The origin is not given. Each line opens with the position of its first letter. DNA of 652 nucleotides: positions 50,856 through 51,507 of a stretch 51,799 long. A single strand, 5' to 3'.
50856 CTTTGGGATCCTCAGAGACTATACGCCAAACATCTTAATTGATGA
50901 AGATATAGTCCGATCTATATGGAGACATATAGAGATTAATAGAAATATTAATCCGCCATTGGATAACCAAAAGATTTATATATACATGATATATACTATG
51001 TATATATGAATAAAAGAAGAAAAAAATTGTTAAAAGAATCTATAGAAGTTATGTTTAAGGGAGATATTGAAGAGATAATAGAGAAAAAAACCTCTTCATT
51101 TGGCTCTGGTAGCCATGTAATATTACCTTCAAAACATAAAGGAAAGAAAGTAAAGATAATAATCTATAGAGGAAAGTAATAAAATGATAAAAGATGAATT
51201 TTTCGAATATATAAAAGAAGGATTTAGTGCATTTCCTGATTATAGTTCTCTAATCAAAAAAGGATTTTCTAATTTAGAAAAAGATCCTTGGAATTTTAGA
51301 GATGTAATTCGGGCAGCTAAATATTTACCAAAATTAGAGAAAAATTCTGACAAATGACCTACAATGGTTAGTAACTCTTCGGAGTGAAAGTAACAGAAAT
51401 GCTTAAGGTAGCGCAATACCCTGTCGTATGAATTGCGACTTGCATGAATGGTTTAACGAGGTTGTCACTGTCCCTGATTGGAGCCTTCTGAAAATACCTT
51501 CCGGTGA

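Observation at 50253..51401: Oversized 23S rRNA intron carries a homing endonuclease plus a two-gene mini-cassette with its own promoter and operator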

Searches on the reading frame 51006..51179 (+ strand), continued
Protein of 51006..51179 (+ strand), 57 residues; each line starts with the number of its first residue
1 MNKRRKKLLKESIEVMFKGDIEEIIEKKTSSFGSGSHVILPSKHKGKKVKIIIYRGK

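Call 67: find_homologous_proteins(query=A2, max_evalue=0.000001)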
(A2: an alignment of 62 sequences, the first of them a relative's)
Query A2 (62 sequences) (57 aa, profile of the alignment): 76 proteins with E <= 0.000001 among 2370 candidates.
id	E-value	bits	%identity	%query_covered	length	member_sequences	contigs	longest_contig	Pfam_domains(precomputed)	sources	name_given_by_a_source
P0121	2.7e-31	125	61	54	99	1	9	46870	PF09853.15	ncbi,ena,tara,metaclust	tara:strand:- start:29 stop:328 length:300 start_codon:yes stop_codon:yes gene_type:complete|metaclu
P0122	2.5e-29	118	43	82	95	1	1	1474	PF09853.15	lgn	-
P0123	3.5e-29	118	52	54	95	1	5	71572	PF09853.15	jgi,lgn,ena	jgi:putative transposon-encoded protein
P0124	6.2e-29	117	58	54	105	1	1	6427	PF09853.15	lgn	-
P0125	1.9e-28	116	52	54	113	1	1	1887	PF09853.15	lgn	-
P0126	4.2e-28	114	49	79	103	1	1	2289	PF09853.15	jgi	-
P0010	4.6e-28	114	41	81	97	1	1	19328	PF09853.15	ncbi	-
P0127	1.1e-27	113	53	53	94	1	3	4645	PF09853.15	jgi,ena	jgi:putative transposon-encoded protein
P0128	2.3e-27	112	43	89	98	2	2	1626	PF09853.15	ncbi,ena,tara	tara:strand:+ start:1149 stop:1445 length:297 start_codon:yes stop_codon:yes gene_type:complete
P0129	3.0e-27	112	61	54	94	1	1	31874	PF09853.15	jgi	jgi:putative transposon-encoded protein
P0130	4.7e-27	111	52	54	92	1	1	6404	PF09853.15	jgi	jgi:putative transposon-encoded protein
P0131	5.0e-27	111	61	54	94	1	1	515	PF09853.15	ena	-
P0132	6.6e-27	111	47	82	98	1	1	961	PF09853.15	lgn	-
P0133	7.2e-27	111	54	61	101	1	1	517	PF09853.15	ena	-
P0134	1.7e-26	109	52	81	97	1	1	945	PF09853.15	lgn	-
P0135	1.8e-26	109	50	70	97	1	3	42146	PF09853.15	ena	-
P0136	1.7e-25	106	50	53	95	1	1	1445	PF09853.15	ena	-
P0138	2.2e-25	106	40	88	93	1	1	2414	PF09853.15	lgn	-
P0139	2.7e-25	105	45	82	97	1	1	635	PF09853.15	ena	-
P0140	3.1e-25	105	55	54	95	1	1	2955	PF09853.15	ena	-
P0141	3.8e-25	105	47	82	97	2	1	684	PF09853.15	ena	-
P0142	4.3e-25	105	57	61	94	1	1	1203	PF09853.15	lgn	-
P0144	1.5e-24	103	43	82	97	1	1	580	PF09853.15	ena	-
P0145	2.2e-24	103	48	54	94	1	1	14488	PF09853.15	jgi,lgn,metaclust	jgi:putative transposon-encoded protein|metaclust:\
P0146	2.4e-24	102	48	54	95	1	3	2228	PF09853.15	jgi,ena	-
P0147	2.5e-24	102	45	54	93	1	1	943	PF09853.15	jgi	jgi:putative transposon-encoded protein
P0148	2.7e-24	102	45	54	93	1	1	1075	PF09853.15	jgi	jgi:putative transposon-encoded protein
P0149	3.0e-24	102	43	89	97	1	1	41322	PF09853.15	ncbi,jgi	-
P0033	4.0e-24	102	34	56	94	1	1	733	PF09853.15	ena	-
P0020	4.3e-24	102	53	53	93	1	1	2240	PF09853.15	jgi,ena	-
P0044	4.9e-24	101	46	81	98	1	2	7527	PF09853.15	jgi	-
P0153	8.7e-23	97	58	54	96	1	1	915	PF09853.15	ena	-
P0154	1.0e-22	97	40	53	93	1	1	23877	PF09853.15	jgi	-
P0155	1.2e-22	97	48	54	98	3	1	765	PF09853.15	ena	-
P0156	1.3e-22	97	55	54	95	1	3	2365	PF09853.15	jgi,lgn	-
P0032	4.0e-22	95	45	54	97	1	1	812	PF09853.15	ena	-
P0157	9.8e-22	94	46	81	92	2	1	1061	PF09853.15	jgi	jgi:putative transposon-encoded protein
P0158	1.3e-21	94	45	58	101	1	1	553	PF09853.15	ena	-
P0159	4.3e-21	92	55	54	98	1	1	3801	PF09853.15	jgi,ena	-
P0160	8.6e-19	85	80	96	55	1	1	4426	-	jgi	-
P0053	1.0e-18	84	56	46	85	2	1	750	PF09853.15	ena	-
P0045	3.5e-18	83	32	54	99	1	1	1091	PF09853.15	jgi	-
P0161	7.1e-18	82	65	54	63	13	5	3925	PF09853.15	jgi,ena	-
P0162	7.3e-18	82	69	96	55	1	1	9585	-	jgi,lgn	-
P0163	1.6e-17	81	58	54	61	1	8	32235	PF09853.15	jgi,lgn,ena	jgi:putative transposon-encoded protein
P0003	2.2e-17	80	73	96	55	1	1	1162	-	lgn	-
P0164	2.4e-17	80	53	60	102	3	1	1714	PF09853.15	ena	-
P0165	2.8e-17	80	67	95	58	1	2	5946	PF09853.15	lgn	-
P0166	3.0e-17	80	45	58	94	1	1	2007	PF09853.15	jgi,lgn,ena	-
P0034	3.2e-17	80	43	89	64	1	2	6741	PF09853.15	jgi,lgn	jgi:putative transposon-encoded protein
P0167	3.4e-17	80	50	70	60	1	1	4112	PF09853.15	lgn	-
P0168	7.5e-17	78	50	70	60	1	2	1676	PF09853.15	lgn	-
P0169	2.0e-16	77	49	96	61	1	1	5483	PF09853.15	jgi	-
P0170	2.3e-16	77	48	70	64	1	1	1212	PF09853.15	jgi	jgi:putative transposon-encoded protein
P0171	3.3e-16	76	58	54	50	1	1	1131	PF09853.15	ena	-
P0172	1.2e-15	75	53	70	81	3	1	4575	PF09853.15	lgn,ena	-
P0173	1.6e-15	74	51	68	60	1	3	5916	PF09853.15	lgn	-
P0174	2.8e-15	73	56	75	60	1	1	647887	-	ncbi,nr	ncbi:MAG: DUF2080 family transposase-associated protein [archaeon]|nr:MAG: DUF2080 family transposas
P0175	3.9e-15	73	59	60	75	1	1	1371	PF09853.15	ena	-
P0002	7.2e-15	72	75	96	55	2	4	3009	-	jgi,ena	-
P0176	1.1e-14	71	49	68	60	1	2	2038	PF09853.15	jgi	jgi:putative transposon-encoded protein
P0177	2.2e-14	71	61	54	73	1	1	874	PF09853.15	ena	-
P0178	2.3e-14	70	47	33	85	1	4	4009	PF09853.15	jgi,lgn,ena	-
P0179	3.5e-13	67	47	60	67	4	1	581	PF09853.15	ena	-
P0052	6.6e-13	66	40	91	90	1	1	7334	PF09853.15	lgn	-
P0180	5.2e-10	57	48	54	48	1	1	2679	PF09853.15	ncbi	-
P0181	5.8e-9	53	48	58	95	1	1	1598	PF09853.15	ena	-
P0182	4.4e-8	50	57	53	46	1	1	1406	PF09853.15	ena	-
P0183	1.3e-7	49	48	58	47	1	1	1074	PF09853.15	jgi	jgi:putative transposon-encoded protein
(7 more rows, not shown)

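Call 68: find_encoding_contigs(protein=P0160, flank=4000, max_places=3)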
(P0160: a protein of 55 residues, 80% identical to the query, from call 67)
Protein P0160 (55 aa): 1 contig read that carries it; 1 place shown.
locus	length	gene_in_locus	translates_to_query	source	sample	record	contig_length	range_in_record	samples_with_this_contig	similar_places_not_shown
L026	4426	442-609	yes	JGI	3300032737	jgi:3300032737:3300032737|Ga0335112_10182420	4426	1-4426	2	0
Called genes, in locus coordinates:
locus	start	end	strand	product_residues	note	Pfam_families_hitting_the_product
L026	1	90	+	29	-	?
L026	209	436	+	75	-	-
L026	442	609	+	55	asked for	-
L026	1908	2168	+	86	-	-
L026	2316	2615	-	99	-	-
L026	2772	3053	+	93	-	-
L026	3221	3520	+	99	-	PF00076:RRM_1, PF16367:RRM_7 (faint)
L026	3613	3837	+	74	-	-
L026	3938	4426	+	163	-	?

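Call 69: find_encoding_contigs(protein=P0162, flank=4000, max_places=3)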
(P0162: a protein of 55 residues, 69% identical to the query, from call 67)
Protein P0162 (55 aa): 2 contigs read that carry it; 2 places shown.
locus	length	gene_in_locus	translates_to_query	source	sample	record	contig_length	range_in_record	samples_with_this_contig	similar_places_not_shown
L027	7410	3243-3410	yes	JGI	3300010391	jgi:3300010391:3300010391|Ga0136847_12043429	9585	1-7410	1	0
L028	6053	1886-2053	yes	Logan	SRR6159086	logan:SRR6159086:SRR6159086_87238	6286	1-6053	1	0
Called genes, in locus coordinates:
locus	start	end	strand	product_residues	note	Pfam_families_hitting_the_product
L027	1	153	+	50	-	?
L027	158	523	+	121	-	PF04266:ASCH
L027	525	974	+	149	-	PF18894:PhageMetallopep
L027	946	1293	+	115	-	-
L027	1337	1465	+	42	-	-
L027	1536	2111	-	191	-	-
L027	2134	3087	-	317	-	-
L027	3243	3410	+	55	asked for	-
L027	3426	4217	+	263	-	-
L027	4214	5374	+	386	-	PF00814:TsaD, PF22521:HypF_C_2 (weak)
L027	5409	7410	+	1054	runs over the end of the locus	PF13229:Beta_helix (faint), PF05048:NosD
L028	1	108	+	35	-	?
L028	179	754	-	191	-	-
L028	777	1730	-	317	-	-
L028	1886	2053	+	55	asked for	-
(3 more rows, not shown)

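Call 70: find_encoding_contigs(protein=P0165, flank=4000, max_places=3)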
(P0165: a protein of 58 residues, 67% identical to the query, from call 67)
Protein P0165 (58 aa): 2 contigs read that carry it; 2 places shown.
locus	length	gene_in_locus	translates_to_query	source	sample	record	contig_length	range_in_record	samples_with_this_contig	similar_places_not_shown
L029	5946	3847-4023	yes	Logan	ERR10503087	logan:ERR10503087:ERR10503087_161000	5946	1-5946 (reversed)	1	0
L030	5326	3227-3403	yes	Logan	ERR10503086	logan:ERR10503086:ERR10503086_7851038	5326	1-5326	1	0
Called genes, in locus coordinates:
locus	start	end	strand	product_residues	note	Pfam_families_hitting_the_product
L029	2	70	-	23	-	?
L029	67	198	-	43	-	-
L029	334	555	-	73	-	-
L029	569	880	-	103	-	-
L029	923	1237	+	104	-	-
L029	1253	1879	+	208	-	PF01015:Ribosomal_S3Ae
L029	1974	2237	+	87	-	-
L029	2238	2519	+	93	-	-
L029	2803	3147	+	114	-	-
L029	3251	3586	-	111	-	PF01906:YbjQ_1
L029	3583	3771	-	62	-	-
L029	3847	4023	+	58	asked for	PF09853:DUF2080 (weak)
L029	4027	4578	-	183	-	PF22090:Gins51_C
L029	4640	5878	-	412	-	PF01676:Metalloenzyme, PF10143:PhosphMutase, PF01676:Metalloenzyme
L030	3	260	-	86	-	?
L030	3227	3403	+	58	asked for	PF09853:DUF2080 (weak)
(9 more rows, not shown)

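Call 77: find_related_loci(query=A4, collection=genome_contigs, flank=2500)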
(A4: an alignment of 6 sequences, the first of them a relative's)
Query A4 (57 aa) in genome_contigs; peptide patterns used: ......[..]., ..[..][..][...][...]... (x = any residue, [..] = any of these).
231 stretches matched a pattern; 2 encode a relative of the query (tblastn E <= 1e-3); 2 distinct loci.
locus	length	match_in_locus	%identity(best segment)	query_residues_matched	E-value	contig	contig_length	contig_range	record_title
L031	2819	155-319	67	1-55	3e-24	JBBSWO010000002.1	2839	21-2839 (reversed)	MAG: Nanoarchaeota archaeon isolate H41-bin116_1 H41_bin116_1_000000000002, whole genome shotgun sequence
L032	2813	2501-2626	71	1-42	3e-20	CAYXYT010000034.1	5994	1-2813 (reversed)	MAG TPA_asm: Candidatus Woesearchaeota archaeon isolate SRP167671_co1_37 genome assembly, contig: NODE_15653_length_5994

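Call 82: find_encoding_contigs(protein=P0174, flank=3000, max_places=2)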
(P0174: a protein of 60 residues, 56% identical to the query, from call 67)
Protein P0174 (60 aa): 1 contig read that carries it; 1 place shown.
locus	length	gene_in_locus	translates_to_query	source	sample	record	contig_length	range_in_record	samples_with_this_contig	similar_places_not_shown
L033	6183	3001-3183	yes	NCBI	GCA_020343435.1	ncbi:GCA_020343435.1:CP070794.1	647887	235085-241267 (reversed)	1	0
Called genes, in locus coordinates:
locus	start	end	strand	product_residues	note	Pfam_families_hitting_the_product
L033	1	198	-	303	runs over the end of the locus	-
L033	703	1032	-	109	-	PF01588:tRNA_bind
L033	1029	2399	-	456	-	PF00133:tRNA-synt_1, PF01406:tRNA-synt_1e, PF09334:tRNA-synt_1g, PF00133:tRNA-synt_1, PF01406:tRNA-synt_1e (weak), PF19303:Anticodon_3 (weak), PF08264:Anticodon_1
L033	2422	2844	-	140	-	-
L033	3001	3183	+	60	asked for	-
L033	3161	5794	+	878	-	-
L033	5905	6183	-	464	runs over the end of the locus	PF02163:Peptidase_M50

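Call 83: find_encoding_contigs(protein=P0163, flank=3000, max_places=4)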
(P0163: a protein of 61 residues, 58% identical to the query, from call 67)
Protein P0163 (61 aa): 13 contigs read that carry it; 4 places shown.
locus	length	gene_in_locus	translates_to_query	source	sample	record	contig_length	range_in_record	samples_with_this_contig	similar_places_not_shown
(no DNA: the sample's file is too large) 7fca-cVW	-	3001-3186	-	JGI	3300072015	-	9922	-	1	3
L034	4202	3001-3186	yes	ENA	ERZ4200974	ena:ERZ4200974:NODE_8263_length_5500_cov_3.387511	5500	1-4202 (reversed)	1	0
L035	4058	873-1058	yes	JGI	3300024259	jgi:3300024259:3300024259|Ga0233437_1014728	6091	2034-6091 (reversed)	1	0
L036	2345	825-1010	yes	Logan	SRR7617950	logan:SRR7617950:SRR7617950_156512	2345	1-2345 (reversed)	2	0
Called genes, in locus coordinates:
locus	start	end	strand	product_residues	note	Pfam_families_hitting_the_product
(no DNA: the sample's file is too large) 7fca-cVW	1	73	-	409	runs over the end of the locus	PF04894:Nre_N, PF04895:Nre_C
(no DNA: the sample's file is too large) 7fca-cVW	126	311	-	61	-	-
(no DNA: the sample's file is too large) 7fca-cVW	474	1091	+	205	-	PF12840:HTH_20 (weak)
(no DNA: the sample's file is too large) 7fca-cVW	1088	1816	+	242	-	PF04402:SIMPL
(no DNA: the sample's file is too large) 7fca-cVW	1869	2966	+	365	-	PF02457:DAC, PF10635:DisA-linker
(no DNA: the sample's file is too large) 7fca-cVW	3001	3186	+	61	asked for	PF09853:DUF2080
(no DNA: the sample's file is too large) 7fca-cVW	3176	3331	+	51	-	-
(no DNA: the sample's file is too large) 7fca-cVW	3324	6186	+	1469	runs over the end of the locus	?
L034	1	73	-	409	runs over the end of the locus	PF04894:Nre_N, PF04895:Nre_C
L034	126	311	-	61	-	-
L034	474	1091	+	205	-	PF12840:HTH_20 (weak)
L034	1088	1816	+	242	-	PF04402:SIMPL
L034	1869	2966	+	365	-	PF02457:DAC, PF10635:DisA-linker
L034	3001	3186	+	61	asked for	PF09853:DUF2080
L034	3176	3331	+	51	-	-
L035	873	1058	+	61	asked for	PF09853:DUF2080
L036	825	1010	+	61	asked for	PF09853:DUF2080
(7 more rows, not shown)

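Call 84: find_encoding_contigs(protein=P0123, flank=3000, max_places=3)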
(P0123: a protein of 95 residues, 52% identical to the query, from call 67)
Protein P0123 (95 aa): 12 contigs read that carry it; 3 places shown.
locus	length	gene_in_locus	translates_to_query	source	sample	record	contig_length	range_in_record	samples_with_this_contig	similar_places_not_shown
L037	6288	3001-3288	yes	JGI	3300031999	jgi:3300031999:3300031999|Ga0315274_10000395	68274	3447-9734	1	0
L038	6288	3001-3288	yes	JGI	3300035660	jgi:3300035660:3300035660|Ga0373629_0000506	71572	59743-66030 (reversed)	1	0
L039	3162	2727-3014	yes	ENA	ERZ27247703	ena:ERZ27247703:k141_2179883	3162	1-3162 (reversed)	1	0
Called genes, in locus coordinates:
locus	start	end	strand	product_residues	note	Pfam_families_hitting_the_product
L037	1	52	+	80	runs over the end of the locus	-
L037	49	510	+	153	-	PF01850:PIN (weak)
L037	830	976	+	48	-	PF19891:DUF6364 (weak)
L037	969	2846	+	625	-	-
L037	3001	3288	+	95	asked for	PF09853:DUF2080 (faint)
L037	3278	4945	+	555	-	PF05239:PRC (weak)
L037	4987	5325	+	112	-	-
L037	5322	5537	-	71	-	PF07927:HicA_toxin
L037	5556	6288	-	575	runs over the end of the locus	PF04675:DNA_ligase_A_N, PF01068:DNA_ligase_A_M, PF04679:DNA_ligase_A_C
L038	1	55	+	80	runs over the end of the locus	-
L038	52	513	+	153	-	PF01850:PIN (weak)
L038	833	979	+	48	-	PF19891:DUF6364 (weak)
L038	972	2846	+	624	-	-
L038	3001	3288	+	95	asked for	PF09853:DUF2080 (faint)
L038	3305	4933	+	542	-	PF05239:PRC (weak)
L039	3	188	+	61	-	?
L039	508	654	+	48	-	PF19891:DUF6364 (weak)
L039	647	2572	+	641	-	PF05239:PRC (weak)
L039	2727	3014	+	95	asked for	PF09853:DUF2080 (faint)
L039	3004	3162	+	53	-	?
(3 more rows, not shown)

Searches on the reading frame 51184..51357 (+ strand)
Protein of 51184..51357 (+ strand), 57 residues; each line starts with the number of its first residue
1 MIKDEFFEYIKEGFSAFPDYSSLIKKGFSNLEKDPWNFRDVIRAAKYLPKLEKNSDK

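Call 7: search_protein_families(library=pfam, proteins=[window:51184-51357:+], max_evalue=10)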
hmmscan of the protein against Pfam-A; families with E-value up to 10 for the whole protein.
window:51184-51357:+ (57 aa): 0 families

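Call 10: find_homologous_proteins(query=window:51184-51354:+, max_evalue=1)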
Query window:51184-51354:+ (57 aa): 1 proteins with E <= 1 among 1 candidates.
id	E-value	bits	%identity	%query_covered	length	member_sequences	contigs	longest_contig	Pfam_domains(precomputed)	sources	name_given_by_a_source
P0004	1.1e-30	121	100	100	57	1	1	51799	-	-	-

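Call 39: find_related_loci(query=window:51184-51354:+, collection=metagenome_contigs, flank=3000)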
Query window:51184-51354:+ (57 aa) in metagenome_contigs; peptide patterns used: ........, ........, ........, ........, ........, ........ (x = any residue, [..] = any of these).
457 stretches matched a pattern, but none encodes a relative of the query by tblastn (E <= 1e-3).

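Call 42: search_protein_families(library=padloc, proteins=[window:51184-51354:+], max_evalue=10)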
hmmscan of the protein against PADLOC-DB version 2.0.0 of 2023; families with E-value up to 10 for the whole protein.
window:51184-51354:+ (57 aa): 0 families

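Call 43: search_protein_families(library=ncbifam, proteins=[window:51184-51354:+], max_evalue=10)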
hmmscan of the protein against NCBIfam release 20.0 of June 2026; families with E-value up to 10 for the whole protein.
window:51184-51354:+ (57 aa): 0 families

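Call 44: search_protein_families(library=phrogs, proteins=[window:51184-51354:+], max_evalue=10)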
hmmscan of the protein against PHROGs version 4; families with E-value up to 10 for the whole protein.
window:51184-51354:+ (57 aa): 0 families

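Call 59: predict_structure(protein=window:51184-51354:+)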
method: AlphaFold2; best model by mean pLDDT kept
length: 57 residues; sequences in the alignment: 1
mean_pLDDT: 65.3   pTM: 0.35
mean pLDDT of the five models: 65.3, 61.8, 58.4, 58.1, 58.1
residues with pLDDT >= 90: 0; 70-90: 16; 50-70: 39; < 50: 2
segments of 3 or more residues with pLDDT < 50: none
pLDDT, mean of each block of 10 residues (from residue 1): 64 64 66 70 70 52
secondary structure, 60 per line:
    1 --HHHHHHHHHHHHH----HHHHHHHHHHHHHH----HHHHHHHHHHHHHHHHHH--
elements in order: H3-15 H20-33 H38-55
